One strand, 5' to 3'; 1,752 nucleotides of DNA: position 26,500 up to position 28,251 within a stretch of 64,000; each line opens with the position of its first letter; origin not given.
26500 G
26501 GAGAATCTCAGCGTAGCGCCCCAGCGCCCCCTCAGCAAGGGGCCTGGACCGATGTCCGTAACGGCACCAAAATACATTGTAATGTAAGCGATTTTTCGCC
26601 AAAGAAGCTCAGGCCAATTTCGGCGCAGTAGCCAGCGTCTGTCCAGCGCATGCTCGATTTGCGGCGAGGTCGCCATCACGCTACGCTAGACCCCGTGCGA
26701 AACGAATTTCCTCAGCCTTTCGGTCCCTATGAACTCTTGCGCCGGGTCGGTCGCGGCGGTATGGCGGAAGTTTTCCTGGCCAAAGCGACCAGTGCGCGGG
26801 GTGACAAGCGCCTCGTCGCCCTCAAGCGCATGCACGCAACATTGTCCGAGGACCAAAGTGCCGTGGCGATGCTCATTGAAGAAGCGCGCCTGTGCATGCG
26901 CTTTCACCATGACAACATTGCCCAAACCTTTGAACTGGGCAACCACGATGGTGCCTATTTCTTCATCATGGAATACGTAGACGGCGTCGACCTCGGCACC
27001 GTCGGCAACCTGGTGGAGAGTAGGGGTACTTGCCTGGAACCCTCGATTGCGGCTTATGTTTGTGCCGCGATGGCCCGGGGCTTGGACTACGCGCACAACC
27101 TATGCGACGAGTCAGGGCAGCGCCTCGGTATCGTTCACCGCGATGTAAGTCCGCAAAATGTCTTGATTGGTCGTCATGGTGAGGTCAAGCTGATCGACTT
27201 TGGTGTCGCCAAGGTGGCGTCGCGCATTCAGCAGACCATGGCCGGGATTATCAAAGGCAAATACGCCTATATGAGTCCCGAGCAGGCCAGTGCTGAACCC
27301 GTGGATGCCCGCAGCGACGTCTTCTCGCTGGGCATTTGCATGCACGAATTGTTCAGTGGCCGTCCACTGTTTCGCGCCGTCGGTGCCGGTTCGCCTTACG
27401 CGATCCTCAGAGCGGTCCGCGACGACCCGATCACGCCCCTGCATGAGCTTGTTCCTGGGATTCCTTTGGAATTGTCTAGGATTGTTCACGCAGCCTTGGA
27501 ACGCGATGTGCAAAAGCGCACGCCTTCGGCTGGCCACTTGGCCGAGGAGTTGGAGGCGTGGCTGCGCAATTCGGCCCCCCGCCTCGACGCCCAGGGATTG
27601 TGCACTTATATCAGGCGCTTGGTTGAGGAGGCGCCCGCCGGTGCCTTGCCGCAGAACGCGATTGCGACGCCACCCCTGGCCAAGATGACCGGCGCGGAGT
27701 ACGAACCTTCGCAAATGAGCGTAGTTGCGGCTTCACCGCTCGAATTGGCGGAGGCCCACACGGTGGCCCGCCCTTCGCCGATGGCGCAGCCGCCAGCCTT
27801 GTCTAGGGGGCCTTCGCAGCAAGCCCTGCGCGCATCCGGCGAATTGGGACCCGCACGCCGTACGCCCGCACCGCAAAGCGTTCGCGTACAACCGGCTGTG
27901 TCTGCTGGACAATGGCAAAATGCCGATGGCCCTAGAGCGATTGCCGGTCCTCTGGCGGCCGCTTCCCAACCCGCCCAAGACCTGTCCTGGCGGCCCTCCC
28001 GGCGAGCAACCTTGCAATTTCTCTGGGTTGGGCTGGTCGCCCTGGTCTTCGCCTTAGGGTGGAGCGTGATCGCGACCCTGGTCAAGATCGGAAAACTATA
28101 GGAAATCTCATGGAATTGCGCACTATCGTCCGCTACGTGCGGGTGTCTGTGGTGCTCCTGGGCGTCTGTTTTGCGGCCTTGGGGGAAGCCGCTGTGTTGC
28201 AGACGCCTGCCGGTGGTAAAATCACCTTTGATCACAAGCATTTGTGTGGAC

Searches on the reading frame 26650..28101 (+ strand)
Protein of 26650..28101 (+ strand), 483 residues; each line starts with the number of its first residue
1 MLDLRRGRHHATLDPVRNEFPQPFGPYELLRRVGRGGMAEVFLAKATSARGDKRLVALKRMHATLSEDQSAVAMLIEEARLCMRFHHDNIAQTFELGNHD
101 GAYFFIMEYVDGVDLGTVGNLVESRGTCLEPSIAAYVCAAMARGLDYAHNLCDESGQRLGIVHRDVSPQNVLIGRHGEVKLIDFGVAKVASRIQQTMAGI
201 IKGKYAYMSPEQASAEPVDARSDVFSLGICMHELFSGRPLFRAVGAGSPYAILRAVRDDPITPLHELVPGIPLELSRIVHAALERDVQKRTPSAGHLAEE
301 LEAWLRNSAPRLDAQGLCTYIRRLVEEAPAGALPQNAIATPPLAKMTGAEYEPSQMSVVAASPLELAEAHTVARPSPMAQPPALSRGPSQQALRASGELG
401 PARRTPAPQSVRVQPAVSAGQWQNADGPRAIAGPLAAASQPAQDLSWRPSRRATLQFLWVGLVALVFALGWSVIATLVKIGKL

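Call 68: search_protein_families(library=pfam, proteins=[window:26650-28101:+], max_evalue=0.0001)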
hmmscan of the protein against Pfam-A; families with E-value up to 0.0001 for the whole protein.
window:26650-28101:+ (483 aa): 3 families
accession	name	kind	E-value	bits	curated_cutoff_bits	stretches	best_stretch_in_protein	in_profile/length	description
PF00069.31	Pkinase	-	5.6e-37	128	31.7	1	27-291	1-252/263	Protein kinase domain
PF07714.23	PK_Tyr_Ser-Thr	-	3.2e-29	102.5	23.1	1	29-290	3-248/258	Protein tyrosine and serine/threonine kinase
PF01636.29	APH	-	2.6e-06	27.8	23.2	0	156-191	165-201/239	Phosphotransferase enzyme family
